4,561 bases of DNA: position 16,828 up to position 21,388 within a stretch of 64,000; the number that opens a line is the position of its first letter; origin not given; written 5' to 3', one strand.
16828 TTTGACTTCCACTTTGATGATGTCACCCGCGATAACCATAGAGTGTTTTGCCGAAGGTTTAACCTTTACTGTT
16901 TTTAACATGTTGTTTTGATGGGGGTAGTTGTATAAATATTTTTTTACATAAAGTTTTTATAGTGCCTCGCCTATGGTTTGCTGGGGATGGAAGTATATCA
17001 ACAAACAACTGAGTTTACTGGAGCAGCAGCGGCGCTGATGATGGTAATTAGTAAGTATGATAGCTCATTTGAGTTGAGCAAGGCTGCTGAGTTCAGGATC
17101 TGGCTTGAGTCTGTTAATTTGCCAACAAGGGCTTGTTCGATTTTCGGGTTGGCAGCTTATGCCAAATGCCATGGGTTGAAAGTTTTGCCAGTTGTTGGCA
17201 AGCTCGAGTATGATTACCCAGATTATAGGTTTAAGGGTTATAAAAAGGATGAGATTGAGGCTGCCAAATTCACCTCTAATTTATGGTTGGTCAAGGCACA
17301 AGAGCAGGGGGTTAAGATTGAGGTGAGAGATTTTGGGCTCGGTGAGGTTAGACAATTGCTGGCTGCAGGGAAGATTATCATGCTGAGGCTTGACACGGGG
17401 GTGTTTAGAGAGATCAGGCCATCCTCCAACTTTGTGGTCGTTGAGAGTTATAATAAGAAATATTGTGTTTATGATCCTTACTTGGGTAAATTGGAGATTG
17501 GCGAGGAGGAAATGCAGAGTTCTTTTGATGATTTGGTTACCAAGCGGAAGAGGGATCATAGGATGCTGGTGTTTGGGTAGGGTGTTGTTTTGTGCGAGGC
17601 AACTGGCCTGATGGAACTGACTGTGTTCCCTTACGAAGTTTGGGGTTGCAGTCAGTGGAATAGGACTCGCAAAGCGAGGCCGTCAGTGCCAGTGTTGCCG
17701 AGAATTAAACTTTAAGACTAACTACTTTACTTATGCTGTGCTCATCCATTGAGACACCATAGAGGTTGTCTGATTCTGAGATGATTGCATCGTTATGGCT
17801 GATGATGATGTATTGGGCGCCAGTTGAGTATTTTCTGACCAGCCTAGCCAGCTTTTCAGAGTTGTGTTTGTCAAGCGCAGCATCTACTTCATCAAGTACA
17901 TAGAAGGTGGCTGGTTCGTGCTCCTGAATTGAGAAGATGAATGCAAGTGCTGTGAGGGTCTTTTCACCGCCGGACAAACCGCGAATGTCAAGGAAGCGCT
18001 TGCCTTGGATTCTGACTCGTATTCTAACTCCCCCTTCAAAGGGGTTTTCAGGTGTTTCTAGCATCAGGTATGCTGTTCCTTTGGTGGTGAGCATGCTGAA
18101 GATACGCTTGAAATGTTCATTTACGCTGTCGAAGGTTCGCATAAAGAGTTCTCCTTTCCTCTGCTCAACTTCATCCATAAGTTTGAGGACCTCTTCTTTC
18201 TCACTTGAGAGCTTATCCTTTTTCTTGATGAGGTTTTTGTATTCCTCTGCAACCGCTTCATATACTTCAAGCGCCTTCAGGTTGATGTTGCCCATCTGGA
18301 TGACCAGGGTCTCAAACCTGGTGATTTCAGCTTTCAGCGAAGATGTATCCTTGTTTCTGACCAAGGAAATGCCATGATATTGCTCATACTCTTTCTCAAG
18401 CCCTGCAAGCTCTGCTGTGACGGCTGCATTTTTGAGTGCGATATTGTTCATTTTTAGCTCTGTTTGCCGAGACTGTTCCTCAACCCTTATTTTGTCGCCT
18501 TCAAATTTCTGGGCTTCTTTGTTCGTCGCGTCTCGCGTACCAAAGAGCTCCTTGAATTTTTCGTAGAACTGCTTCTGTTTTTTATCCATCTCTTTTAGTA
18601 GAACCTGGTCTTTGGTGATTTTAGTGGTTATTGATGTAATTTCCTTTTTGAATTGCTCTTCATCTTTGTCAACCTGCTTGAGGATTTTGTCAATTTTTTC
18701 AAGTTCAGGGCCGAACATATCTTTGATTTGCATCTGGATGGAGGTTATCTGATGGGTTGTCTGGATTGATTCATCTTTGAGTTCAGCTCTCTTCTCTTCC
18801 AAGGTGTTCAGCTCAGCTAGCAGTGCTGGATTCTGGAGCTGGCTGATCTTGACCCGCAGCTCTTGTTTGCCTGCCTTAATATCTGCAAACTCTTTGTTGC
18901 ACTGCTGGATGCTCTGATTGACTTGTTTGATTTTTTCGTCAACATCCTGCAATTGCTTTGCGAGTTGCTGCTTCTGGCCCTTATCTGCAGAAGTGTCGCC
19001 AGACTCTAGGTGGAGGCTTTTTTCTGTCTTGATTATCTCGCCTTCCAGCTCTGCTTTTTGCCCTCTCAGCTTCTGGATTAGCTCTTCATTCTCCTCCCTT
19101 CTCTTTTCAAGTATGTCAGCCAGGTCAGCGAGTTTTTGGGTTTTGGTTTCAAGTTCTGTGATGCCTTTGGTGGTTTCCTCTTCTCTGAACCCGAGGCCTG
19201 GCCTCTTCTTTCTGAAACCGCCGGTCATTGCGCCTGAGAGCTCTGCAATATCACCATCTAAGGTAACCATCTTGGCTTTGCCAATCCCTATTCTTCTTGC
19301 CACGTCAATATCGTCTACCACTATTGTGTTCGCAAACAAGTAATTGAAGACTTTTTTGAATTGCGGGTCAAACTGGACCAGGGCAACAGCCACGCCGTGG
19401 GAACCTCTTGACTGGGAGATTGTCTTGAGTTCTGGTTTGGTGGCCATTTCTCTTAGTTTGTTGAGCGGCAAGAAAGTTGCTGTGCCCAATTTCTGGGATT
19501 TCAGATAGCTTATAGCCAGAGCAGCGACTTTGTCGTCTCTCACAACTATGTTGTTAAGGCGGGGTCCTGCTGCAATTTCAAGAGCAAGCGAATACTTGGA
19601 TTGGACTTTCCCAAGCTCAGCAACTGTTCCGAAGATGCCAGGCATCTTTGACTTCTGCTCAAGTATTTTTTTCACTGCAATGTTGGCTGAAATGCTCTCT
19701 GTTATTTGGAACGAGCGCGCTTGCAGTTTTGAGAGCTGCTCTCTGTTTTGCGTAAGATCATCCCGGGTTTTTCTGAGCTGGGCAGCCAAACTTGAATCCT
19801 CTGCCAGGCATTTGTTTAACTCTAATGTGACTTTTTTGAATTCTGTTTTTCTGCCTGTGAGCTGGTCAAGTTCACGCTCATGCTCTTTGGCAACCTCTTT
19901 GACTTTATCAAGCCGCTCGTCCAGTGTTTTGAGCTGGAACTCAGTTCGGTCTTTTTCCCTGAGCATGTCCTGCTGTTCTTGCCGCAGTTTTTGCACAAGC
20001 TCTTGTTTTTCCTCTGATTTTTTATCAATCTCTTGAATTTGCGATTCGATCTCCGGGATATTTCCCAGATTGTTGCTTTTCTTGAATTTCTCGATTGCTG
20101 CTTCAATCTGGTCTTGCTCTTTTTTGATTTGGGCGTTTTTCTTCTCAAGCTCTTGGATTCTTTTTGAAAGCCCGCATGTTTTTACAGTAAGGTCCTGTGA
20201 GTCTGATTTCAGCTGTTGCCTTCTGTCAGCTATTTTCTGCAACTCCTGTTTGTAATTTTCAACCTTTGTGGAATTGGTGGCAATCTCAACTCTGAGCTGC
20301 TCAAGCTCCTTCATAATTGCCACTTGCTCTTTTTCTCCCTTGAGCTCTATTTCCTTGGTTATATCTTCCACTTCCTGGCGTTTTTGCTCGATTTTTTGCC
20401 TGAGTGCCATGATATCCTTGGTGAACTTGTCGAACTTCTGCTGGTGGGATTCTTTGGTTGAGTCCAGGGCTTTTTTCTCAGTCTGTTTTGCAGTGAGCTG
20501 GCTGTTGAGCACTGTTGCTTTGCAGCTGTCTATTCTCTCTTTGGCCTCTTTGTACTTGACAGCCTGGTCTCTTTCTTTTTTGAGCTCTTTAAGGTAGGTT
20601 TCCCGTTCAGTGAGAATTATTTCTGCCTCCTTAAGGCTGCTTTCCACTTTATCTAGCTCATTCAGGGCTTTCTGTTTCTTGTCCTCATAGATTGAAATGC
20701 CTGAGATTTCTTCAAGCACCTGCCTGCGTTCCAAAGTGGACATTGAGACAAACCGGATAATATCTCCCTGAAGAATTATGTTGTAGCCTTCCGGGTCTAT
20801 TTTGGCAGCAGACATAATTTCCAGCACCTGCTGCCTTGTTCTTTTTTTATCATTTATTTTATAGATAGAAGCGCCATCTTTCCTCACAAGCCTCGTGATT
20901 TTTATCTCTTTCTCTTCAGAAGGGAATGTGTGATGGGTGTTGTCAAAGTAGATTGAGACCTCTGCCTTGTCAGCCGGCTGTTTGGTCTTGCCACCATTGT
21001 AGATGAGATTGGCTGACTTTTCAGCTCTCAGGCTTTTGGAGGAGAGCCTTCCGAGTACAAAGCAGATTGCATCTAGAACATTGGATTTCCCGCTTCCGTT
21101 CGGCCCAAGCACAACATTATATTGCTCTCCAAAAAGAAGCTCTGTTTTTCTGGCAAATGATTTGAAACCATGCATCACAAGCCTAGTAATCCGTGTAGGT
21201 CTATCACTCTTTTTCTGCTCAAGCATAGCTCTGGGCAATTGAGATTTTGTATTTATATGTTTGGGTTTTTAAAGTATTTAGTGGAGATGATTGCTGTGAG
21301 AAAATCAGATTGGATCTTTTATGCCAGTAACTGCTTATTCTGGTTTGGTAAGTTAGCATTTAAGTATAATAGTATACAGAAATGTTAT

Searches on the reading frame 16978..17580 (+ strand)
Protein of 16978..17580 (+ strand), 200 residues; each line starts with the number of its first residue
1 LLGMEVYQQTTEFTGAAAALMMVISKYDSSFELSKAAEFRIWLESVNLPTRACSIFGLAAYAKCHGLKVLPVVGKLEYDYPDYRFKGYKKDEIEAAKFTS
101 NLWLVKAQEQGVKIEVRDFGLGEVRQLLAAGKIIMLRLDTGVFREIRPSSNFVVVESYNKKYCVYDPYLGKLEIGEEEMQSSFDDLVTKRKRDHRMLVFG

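Call 12: search_protein_families(library=pfam, proteins=[window:16978-17580:+], max_evalue=0.001)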
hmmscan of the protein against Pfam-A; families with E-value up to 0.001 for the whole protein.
window:16978-17580:+ (200 aa): 2 families
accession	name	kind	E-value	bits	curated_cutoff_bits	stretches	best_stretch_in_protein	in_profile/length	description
PF11814.14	DUF3335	-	2.5e-16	60.2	25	1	6-170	3-168/206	Peptidase_C39 like family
PF03412.21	Peptidase_C39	-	1e-06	29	22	0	152-187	89-125/133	Peptidase C39 family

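Call 93: search_protein_families(library=padloc, proteins=[window:16978-17580:+], max_evalue=0.001)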
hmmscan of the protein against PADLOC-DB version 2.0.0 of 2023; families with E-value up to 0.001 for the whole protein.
window:16978-17580:+ (200 aa): 0 families

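Call 104: search_protein_families(library=ncbifam, proteins=[window:16978-17580:+], max_evalue=0.0001)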
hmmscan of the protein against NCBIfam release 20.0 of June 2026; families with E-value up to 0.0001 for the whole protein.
window:16978-17580:+ (200 aa): 0 families

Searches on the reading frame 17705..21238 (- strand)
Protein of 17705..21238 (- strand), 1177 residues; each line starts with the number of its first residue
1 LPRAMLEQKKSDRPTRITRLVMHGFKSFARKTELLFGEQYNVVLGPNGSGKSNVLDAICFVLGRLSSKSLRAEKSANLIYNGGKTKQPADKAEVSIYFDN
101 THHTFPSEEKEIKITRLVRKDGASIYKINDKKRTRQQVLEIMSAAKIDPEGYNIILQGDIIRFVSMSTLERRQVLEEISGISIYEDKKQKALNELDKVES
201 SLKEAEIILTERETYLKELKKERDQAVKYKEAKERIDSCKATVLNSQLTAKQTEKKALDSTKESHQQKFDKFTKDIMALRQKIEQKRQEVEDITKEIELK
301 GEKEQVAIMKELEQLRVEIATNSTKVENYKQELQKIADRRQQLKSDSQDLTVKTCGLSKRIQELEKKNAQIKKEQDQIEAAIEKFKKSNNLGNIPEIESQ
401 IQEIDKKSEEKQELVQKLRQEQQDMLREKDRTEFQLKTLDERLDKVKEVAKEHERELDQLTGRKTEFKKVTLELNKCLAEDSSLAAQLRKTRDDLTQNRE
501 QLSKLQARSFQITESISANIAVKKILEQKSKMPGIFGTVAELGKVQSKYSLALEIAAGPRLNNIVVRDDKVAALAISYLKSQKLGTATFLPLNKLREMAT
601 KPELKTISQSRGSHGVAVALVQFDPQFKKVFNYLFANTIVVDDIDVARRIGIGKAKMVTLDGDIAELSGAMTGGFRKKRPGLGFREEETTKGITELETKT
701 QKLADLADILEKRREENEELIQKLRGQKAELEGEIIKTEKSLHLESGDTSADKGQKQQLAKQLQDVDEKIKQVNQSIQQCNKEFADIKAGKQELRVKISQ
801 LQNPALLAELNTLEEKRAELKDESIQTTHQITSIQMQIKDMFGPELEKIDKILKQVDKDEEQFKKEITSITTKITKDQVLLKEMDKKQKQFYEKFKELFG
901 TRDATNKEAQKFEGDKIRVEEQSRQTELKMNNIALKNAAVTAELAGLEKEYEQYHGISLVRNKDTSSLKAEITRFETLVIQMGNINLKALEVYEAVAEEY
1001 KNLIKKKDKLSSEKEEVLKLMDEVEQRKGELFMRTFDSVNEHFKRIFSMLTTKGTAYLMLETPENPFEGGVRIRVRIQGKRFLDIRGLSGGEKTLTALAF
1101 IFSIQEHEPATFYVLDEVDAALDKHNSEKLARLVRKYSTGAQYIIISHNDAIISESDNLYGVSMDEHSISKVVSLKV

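Call 12: search_protein_families(library=pfam, proteins=[window:17705-21238:-], max_evalue=0.001)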
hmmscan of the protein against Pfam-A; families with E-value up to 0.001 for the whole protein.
window:17705-21238:- (1177 aa): 6 families
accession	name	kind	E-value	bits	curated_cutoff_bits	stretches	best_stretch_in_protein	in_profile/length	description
PF02463.25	SMC_N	-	6.1e-54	183.2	40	1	17-1170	2-219/220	RecF/RecN/SMC N terminal domain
PF06470.18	SMC_hinge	-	3.7e-32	111.6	22.5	1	533-650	2-115/116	SMC proteins Flexible Hinge Domain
PF13476.12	AAA_23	-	1.3e-12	49.2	27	1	19-238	1-195/201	AAA domain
PF13304.12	AAA_21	-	4.9e-11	43.7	27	2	41-97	2-63/304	AAA domain, putative AbiEii toxin, Type IV TA system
PF13175.12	AAA_15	-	6.6e-05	23.1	32.1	1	18-320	4-283/374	AAA ATPase domain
PF13555.12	AAA_29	-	0.00014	22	27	1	27-62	11-46/61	P-loop containing region of AAA domain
